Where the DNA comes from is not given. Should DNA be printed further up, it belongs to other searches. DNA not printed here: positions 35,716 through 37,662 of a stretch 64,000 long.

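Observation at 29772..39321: Sigma-54-activated cluster: YgeY-like hydrolase, two fold-type-II PLP enzymes, a D-aminoacylase, and a DUF997 protein with an SSS symporter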

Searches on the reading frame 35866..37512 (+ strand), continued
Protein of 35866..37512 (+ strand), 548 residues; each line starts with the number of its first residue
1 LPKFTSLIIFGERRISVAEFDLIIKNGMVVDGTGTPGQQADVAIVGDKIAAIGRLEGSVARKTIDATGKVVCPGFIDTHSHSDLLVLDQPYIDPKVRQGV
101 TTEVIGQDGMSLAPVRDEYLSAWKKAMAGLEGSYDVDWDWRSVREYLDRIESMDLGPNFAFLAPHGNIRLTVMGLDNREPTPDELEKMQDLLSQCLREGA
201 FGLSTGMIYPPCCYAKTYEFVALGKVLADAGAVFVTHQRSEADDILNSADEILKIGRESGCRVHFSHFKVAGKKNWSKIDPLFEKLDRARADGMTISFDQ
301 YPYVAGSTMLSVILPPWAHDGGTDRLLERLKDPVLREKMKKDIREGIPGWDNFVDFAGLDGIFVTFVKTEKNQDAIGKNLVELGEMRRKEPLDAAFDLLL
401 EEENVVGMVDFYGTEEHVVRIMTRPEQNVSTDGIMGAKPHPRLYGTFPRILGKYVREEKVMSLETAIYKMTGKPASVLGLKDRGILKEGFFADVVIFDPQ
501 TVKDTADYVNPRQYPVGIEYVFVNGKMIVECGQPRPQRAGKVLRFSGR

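Call 54: search_solved_structures(query=window:35914-37512:+, max_evalue=1e-60, show_alignments=5)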
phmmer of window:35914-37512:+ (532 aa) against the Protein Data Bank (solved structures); distinct sequences matched with E-value up to 1e-60: 8.
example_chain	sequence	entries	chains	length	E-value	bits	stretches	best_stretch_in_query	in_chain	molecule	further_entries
1m7j_A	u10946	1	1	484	9.5e-94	318.3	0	3-295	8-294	D-aminoacylase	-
1rjp_A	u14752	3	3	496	1.1e-93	318.1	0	3-295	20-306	D-aminoacylase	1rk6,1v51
1rjq_A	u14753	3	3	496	1.2e-92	314.6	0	3-295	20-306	D-aminoacylase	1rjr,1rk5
1v4y_A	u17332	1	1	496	2.6e-92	313.5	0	3-295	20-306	D-aminoacylase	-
3gip_A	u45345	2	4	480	3.7e-86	293.2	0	4-294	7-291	N-acyl-D-glutamate deacylase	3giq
9g5m_A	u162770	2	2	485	5.2e-79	269.6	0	4-295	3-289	Amidohydrolase family protein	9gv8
9kb1_A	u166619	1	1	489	2.6e-70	240.9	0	4-295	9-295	PpOngB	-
9kb3_A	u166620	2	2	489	2.7e-69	237.6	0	4-295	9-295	Carbohydrate de-N-acetylated protein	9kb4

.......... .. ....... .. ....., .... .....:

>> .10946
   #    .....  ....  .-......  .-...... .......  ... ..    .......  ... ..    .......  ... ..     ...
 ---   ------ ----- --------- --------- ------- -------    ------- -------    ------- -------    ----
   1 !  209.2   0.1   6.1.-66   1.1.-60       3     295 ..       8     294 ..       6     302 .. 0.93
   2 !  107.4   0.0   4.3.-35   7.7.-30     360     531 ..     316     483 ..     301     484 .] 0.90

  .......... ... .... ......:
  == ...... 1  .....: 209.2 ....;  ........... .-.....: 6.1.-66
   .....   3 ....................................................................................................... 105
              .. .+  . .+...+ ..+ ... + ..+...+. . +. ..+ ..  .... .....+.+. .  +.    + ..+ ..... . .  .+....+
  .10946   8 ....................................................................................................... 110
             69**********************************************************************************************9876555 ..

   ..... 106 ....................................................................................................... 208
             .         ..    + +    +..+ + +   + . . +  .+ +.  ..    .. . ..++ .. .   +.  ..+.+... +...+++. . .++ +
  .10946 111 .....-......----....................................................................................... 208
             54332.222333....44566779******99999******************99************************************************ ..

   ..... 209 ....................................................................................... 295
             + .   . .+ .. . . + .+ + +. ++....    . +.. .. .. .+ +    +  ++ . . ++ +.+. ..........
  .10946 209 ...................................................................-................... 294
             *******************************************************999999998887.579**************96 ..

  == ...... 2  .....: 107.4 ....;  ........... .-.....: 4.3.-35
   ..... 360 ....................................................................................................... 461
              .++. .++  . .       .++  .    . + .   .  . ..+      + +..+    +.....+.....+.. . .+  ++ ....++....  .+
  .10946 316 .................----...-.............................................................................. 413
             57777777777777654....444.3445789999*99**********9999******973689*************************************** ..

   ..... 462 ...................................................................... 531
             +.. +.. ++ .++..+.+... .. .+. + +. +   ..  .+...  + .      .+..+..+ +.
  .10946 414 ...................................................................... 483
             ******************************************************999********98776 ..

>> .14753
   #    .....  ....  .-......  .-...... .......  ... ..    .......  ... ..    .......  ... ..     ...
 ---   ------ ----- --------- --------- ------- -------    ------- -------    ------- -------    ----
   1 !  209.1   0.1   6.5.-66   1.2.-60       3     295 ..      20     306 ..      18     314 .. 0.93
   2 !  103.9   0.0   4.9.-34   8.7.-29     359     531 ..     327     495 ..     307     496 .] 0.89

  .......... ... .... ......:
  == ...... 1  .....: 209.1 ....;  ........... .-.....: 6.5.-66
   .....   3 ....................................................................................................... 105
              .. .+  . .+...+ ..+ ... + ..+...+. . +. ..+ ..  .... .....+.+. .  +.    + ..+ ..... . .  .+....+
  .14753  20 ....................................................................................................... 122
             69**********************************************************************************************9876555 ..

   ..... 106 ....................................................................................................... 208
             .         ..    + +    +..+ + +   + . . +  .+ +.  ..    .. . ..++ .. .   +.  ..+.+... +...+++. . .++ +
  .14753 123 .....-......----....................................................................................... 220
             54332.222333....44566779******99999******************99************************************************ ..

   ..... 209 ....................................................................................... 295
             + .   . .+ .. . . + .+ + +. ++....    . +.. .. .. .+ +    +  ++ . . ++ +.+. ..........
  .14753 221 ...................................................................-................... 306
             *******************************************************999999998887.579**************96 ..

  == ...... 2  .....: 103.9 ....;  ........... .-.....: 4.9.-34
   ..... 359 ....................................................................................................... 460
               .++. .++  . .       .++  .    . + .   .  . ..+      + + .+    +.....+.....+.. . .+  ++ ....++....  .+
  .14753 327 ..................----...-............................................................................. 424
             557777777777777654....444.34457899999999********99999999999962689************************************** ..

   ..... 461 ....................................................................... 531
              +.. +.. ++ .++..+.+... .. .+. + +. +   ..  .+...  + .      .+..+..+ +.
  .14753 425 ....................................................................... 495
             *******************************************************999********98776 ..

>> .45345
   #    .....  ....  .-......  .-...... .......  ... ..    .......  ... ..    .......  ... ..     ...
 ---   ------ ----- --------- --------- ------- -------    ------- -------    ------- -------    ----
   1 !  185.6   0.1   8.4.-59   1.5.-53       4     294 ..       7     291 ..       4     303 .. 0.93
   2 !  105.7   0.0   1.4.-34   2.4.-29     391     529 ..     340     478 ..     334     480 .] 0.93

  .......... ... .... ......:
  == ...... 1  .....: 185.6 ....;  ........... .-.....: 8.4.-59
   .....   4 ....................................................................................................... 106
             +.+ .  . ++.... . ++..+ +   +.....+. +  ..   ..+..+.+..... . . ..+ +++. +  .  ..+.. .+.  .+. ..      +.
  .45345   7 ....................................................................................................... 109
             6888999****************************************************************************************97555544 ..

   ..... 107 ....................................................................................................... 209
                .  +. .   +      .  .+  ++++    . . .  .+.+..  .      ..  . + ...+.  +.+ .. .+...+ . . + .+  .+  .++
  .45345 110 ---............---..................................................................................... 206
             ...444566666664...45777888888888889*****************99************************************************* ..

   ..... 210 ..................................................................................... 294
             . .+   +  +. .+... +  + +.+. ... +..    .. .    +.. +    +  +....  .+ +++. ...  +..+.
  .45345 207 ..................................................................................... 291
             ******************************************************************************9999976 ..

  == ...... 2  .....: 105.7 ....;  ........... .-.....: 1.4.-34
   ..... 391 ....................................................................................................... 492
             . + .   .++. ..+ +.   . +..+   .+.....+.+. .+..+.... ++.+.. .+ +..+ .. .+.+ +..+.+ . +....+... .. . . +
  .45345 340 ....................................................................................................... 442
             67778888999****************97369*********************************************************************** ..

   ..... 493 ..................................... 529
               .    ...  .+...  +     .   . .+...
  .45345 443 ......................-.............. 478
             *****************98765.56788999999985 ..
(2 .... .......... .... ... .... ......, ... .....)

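Call 70: find_related_loci(query=A2, collection=metagenome_contigs, flank=10000)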
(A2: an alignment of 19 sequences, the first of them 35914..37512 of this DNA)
Query A2 (532 aa) in metagenome_contigs; peptide patterns used: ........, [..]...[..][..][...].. (x = any residue, [..] = any of these).
600 stretches matched a pattern (row limit reached: there are more); 516 encode a relative of the query (tblastn E <= 1e-3); the best 80 are kept; 80 distinct loci.
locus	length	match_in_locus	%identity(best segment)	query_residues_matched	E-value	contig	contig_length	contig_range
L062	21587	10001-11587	67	3-532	0e+0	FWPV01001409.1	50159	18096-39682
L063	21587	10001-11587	64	4-532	0e+0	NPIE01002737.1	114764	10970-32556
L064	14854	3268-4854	63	4-532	0e+0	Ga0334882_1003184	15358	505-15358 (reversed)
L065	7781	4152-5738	62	2-532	0e+0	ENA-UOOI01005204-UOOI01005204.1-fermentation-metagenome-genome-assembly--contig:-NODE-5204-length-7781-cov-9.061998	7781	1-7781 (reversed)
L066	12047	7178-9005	61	4-532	0e+0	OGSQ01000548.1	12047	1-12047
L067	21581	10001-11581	60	4-532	0e+0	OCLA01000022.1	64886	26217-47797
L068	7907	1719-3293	58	6-528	0e+0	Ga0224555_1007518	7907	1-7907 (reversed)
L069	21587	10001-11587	59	4-532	0e+0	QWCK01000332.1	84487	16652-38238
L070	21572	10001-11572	59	6-528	0e+0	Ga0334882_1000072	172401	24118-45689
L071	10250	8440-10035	58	1-531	0e+0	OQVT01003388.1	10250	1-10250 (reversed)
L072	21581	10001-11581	59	7-532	0e+0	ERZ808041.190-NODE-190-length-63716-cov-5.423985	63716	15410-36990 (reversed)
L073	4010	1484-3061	59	7-531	0e+0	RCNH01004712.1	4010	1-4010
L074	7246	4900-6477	58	7-531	0e+0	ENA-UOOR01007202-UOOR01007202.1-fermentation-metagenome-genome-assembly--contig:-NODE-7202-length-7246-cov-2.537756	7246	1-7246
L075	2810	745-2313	58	7-528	0e+0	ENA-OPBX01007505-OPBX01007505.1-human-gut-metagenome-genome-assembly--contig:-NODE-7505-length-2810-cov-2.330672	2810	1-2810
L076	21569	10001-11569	58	7-528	0e+0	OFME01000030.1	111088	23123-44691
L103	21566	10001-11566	55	6-527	0e+0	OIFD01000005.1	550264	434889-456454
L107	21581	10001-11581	52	6-528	0e+0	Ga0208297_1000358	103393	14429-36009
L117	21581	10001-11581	50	7-529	4e-178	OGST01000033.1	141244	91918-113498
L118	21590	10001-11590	58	3-530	0e+0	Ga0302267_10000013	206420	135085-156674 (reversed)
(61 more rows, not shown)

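Call 88: search_protein_families(library=ncbifam, proteins=[L063:7161-8417:+, L063:11706-12791:+, L063:14850-16535:+, L118:6225-8777:+, L118:563-1963:-, L118:2202-3287:+, L063:2418-3350:-], max_evalue=1e-20)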
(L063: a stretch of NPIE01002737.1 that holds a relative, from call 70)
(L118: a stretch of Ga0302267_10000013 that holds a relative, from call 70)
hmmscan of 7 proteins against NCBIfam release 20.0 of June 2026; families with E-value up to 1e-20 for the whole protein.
L063:7161-8417:+ (418 aa): 3 families
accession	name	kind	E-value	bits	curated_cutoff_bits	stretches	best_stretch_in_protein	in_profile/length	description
NF000586.1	PRK00011.1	subfamily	6.4e-193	641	335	1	14-415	2-404/404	serine hydroxymethyltransferase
NF010094.0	PRK13580.1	equivalog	1.5e-142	475.8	735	2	116-392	170-448/496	glycine hydroxymethyltransferase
TIGR04506.1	F_threo_transal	equivalog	4e-34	118.3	650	1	15-409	5-398/609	fluorothreonine transaldolase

L063:11706-12791:+ (361 aa): 2 families
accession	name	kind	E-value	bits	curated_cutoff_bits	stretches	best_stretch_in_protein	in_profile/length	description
NF037995.1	TRAP_S1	subfamily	1.7e-32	112.8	50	1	57-315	19-270/271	TRAP transporter substrate-binding protein DctP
TIGR00787.1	dctP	subfamily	9.8e-27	94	175.05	1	51-298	12-254/257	DctP family TRAP transporter solute-binding subunit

L063:14850-16535:+ (561 aa): 3 families
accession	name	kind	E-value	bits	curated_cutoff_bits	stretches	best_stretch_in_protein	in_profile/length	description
NF010030.0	PRK13505.1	equivalog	1.1e-273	908.8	652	1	7-561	2-557/557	formate--tetrahydrofolate ligase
NF010031.0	PRK13506.1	equivalog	4.8e-210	698.8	800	1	9-560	3-577/578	formate--tetrahydrofolate ligase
NF010032.0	PRK13507.1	equivalog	1.5e-185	617.7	938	1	8-561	8-587/587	formate--tetrahydrofolate ligase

L118:6225-8777:+ (850 aa): 20 families
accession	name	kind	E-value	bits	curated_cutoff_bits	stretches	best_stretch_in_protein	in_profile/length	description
TIGR03311.1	Se_dep_XDH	equivalog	0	1341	830.45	1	2-850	1-848/848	selenium-dependent xanthine dehydrogenase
TIGR03196.1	pucD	equivalog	8.2e-153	510.6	783.65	1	168-683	8-545/763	xanthine dehydrogenase subunit D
NF045668.1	pterin_aldehy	equivalog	2.9e-140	469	1100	1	9-842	12-894/905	molybdopterin-dependent aldehyde oxidoreductase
NF043082.1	XdhA_XDHase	equivalog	1.3e-115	387.3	780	1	163-684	1-549/758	xanthine dehydrogenase subunit XdhA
NF007426.0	PRK09970.1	equivalog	1.9e-115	386.7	916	1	162-685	5-553/761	xanthine dehydrogenase molybdenum-binding subunit XdhA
TIGR03194.1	4hydrxCoA_A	equivalog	5e-107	359.2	994.55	1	169-691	3-540/746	4-hydroxybenzoyl-CoA reductase subunit alpha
TIGR02965.1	xanthine_xdhB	equivalog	2e-85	287.5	849.5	1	171-542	8-375/758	xanthine dehydrogenase molybdopterin binding subunit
NF041018.1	glyceraldDH_alpha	equivalog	8.5e-84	282.3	790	1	163-688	3-551/741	glyceraldehyde dehydrogenase subunit alpha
TIGR03313.1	Se_sel_red_Mo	hypoth_equivalog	4e-70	236.6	1101.9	2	302-683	348-748/951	molybdopterin-dependent oxidoreductase Mo/Fe-S-binding subunit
NF040766.1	CODH_aero_grp5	exception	9.1e-64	215.9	950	1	163-547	5-400/785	aerobic carbon-monoxide dehydrogenase large subunit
TIGR02416.1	CO_dehy_Mo_lg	equivalog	5.7e-59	200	991.15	1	178-546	8-398/770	aerobic carbon-monoxide dehydrogenase large subunit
NF041671.1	peri_hyde_PaoC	equivalog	6e-53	180.3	1180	1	162-542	17-387/735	aldehyde oxidoreductase molybdenum-binding subunit PaoC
TIGR02969.1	mam_aldehyde_ox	subfamily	1.2e-49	168.8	1912.3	1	164-773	577-1215/1330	aldehyde oxidase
NF043084.2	XdhC_XDHase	equivalog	2.3e-39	134.3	217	1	4-144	5-149/151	xanthine dehydrogenase subunit XdhC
TIGR03193.1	4hydroxCoAred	equivalog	2.7e-38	131.2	257.8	1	12-145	14-148/148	4-hydroxybenzoyl-CoA reductase subunit gamma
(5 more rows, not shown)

L118:563-1963:- (466 aa): 17 families
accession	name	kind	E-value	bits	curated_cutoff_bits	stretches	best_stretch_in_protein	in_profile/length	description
NF005540.0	PRK07203.1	equivalog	2.9e-189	629.3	444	1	25-466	1-442/444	putative aminohydrolase SsnA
TIGR03314.1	Se_ssnA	subfamily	1.2e-179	597.8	455.5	1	26-466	1-441/441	putative selenium metabolism protein SsnA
NF004701.0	PRK06038.1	equivalog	9.5e-77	258.5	609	1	26-465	6-429/432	N-ethylammeline chlorohydrolase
NF005557.0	PRK07228.1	equivalog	5.1e-62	210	522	1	27-465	4-440/445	5'-deoxyadenosine deaminase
NF006549.0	PRK09045.1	equivalog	1.7e-61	208.2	540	1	37-462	21-439/444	TRZ/ATZ family hydrolase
NF006252.0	PRK08393.1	equivalog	3.3e-59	201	617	1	68-457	39-418/424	N-ethylammeline chlorohydrolase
NF006055.0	PRK08203.1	equivalog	1.4e-55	188.6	532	1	26-464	7-452/455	8-oxoguanine deaminase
NF004995.0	PRK06380.1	subfamily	3.1e-50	171.4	567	1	27-452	4-413/418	metal-dependent hydrolase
NF006056.0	PRK08204.1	subfamily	1.2e-39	136.3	391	1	27-465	6-443/449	hypothetical protein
NF009059.0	PRK12393.1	equivalog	2.4e-39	135.3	543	1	47-464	30-457/460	amidohydrolase family protein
NF012037.0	PRK15493.1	equivalog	7.6e-35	120.5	779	1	61-456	37-427/435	bifunctional S-methyl-5'-thioadenosine deaminase/S-adenosylhomocysteine deaminase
NF004801.0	PRK06151.1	subfamily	1.1e-34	120.2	416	1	37-465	16-465/491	chlorohydrolase family protein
NF005211.0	PRK06687.1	equivalog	1.3e-34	119.7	703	1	32-447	8-418/419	TRZ/ATZ family protein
TIGR02967.1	guan_deamin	equivalog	1e-30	107.1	375.4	1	43-405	4-364/401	guanine deaminase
NF006681.0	PRK09229.1-2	equivalog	5.6e-30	104.5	362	1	49-454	25-442/451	formimidoylglutamate deiminase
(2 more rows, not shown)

L118:2202-3287:+ (361 aa): 8 families
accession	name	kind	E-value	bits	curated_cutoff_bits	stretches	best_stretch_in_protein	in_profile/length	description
NF005574.0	PRK07259.1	equivalog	6e-58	196.1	269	1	2-290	3-301/304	dihydroorotate dehydrogenase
TIGR01037.2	pyrD_sub1_fam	subfamily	4.1e-57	193.6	270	1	4-290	1-298/300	dihydroorotate dehydrogenase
NF006183.0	PRK08318.1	equivalog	3.2e-51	174.4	335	1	1-359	1-397/422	NAD-dependent dihydropyrimidine dehydrogenase subunit PreA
NF041011.1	dihydoor_dh_Arch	equivalog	1.2e-40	139.5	330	1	6-290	1-286/289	dihydroorotate dehydrogenase PyrD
NF002702.0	PRK02506.1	equivalog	1.7e-29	103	301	1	1-289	1-307/313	dihydroorotate oxidase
NF005741.0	PRK07565.1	subfamily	1.5e-27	96.6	303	1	1-291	1-306/335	dihydroorotate dehydrogenase-like protein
NF003652.0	PRK05286.2-5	equivalog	1.5e-21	77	267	0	130-284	197-352/353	quinone-dependent dihydroorotate dehydrogenase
NF003645.0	PRK05286.1-2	equivalog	3.1e-21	75.6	366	0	133-291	196-354/359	quinone-dependent dihydroorotate dehydrogenase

L063:2418-3350:- (310 aa): 17 families
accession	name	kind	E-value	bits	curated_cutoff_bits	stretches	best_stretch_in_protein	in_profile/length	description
NF040786.1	LysR_Sec_metab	equivalog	2.9e-37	128.3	250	1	10-161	3-154/298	selenium metabolism-associated LysR family transcriptional regulator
NF047520.1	trans_act_CidR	equivalog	6.8e-30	104.2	415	1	12-187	5-177/292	cidABC operon transcriptional activator CidR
TIGR03339.1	phn_lysR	subfamily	7.1e-29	100.9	341.1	1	12-281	1-262/279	aminoethylphosphonate catabolism associated LysR family transcriptional regulator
NF008352.0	PRK11139.1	subfamily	2.9e-28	98.8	288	1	13-265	11-255/305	transcriptional regulator GcvA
NF040888.1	trans_reg_YafC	equivalog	2.3e-27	95.7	470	1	12-285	7-275/293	DNA-binding transcriptional regulator YafC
NF040889.1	trans_reg_YeiE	equivalog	9.9e-27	93.9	480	1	8-288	3-275/288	DNA-binding transcriptional regulator YeiE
NF058504.1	TransRegCcpCBac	equivalog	6.3e-26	91.4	400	1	17-154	10-147/287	transcriptional regulator CcpC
NF007385.0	PRK09906.1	equivalog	3.9e-25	88.6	356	1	12-268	5-260/296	DNA-binding transcriptional regulator HcaR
NF045775.1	acetoin_reg_AlsR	exception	3.7e-24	85.7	430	1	10-253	3-246/290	acetoin biosynthesis transcriptional regulator AlsR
TIGR02424.1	TF_pcaQ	equivalog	6e-24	84.5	303.8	1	10-230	5-226/300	pca operon transcription factor PcaQ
NF053705.1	TransRegGltCGpos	equivalog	7.7e-24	84.4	350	1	10-176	3-167/300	glutamate biosynthesis transcriptional regulator GltC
NF045990.1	TransRegCbbRRhodb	equivalog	7.8e-24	84.2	450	1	6-272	4-270/304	LysR family regulator CbbR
NF008416.0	PRK11242.1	equivalog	1.1e-23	84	277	1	12-201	5-193/300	transcriptional regulator CynR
NF008095.0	PRK10837.1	subfamily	2.9e-22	79.3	281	1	8-289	3-276/290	LysR family transcriptional regulator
TIGR03418.1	chol_sulf_TF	equivalog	7.8e-22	77.6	324.8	1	12-186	5-171/291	choline sulfate utilization transcriptional regulator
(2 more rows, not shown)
